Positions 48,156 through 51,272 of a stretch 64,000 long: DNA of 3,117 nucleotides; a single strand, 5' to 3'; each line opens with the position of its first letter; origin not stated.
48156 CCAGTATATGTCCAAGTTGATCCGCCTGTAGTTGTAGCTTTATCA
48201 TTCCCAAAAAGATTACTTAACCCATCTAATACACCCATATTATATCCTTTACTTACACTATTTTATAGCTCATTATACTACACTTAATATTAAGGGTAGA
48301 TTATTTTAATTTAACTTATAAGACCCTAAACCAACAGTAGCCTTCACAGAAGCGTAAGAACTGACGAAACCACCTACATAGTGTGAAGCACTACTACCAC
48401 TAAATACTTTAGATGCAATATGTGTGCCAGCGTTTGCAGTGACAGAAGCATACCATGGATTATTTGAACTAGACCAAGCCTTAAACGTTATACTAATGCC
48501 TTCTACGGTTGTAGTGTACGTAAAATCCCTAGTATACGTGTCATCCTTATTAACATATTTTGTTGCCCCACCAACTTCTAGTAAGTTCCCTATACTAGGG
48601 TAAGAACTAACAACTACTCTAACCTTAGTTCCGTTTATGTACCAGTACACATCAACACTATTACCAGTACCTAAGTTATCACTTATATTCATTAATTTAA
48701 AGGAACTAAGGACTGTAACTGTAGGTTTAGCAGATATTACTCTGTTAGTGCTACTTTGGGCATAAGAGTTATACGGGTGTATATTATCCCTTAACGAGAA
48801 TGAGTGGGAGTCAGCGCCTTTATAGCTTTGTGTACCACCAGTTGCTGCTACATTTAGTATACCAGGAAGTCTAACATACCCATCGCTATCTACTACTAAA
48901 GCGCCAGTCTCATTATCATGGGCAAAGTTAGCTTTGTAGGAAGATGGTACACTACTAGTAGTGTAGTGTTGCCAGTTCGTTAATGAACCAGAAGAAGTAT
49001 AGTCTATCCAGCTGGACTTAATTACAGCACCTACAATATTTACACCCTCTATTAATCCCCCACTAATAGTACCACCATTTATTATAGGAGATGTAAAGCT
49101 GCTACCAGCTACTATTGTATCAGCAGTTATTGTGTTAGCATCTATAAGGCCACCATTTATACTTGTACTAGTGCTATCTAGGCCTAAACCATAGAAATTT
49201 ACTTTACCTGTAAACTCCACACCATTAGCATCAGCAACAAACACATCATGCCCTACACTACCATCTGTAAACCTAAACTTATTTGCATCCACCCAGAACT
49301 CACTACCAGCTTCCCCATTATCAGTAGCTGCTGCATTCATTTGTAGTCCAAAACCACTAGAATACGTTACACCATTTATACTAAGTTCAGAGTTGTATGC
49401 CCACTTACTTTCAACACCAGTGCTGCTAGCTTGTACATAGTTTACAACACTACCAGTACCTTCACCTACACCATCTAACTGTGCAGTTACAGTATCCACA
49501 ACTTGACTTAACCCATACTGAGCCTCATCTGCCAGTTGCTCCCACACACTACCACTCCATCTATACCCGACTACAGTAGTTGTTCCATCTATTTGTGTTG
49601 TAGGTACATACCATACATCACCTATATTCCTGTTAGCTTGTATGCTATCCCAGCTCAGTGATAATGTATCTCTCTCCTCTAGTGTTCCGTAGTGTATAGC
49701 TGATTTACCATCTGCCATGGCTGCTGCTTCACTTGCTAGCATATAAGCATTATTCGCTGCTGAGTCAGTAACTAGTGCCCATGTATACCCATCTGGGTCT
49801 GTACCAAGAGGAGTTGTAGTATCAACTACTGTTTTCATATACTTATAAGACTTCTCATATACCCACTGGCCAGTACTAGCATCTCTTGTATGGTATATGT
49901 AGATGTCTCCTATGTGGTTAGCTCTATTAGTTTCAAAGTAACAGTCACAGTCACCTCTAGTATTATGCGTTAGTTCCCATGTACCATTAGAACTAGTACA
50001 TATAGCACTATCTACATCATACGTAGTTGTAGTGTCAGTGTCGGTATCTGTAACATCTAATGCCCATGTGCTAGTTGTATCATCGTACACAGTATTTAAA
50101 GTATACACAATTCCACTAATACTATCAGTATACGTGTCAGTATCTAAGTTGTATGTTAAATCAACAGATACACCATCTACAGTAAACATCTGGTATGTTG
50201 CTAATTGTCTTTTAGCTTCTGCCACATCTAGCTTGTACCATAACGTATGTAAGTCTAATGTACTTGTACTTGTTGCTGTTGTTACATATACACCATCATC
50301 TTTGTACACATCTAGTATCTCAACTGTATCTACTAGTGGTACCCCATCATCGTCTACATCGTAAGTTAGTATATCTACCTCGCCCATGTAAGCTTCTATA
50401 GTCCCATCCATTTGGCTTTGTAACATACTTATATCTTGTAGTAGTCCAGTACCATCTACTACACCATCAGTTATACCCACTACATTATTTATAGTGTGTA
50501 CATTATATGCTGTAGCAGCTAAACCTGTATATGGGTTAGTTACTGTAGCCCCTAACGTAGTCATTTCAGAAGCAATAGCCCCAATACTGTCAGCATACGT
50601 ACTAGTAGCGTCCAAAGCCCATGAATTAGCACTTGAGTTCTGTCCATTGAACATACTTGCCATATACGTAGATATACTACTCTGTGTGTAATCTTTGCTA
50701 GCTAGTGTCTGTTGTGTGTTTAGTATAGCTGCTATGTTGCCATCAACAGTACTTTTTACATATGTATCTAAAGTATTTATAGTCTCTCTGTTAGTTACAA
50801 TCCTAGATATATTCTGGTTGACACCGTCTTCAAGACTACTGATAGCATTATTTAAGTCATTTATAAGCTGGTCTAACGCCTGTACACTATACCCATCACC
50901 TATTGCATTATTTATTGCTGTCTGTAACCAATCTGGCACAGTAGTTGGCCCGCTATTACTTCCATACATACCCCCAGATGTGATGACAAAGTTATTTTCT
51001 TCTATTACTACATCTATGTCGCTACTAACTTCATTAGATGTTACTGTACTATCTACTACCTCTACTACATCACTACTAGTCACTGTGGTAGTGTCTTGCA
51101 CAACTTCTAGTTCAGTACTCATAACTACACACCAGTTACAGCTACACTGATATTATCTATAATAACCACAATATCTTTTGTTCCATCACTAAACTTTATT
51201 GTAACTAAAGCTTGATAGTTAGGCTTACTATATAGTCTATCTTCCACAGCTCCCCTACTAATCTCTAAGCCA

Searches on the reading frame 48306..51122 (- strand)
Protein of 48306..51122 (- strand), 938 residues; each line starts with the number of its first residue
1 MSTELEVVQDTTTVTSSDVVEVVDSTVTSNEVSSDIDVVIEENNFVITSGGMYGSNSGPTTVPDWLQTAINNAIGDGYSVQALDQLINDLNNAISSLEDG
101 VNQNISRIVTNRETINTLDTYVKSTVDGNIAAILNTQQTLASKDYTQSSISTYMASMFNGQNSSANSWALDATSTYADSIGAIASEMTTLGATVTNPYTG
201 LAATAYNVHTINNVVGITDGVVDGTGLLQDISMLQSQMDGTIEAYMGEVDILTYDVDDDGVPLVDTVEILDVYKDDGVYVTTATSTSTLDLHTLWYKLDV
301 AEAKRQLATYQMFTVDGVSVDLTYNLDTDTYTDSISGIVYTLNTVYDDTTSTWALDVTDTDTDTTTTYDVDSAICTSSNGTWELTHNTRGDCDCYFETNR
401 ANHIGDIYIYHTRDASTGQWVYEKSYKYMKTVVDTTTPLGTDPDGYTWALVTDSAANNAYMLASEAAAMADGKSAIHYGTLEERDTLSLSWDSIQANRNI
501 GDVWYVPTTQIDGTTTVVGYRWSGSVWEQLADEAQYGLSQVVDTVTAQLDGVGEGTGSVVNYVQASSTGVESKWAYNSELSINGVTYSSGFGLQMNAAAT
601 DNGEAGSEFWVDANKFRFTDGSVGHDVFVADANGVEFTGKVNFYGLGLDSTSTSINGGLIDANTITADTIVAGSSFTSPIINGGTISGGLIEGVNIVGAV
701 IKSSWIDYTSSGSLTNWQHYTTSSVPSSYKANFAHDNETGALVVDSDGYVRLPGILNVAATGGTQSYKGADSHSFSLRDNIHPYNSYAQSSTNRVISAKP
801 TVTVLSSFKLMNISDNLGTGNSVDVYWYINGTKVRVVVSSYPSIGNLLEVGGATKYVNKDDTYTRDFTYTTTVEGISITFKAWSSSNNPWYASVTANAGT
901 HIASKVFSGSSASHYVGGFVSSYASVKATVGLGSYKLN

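Call 25: search_protein_families(library=phrogs, proteins=[window:48306-51122:-], max_evalue=0.00001)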
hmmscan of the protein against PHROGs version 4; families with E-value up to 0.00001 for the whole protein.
window:48306-51122:- (938 aa): 1 family
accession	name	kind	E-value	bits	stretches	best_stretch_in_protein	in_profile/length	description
phrog_23593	-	tail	4.3e-19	67.9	1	380-476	280-367/2201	tail protein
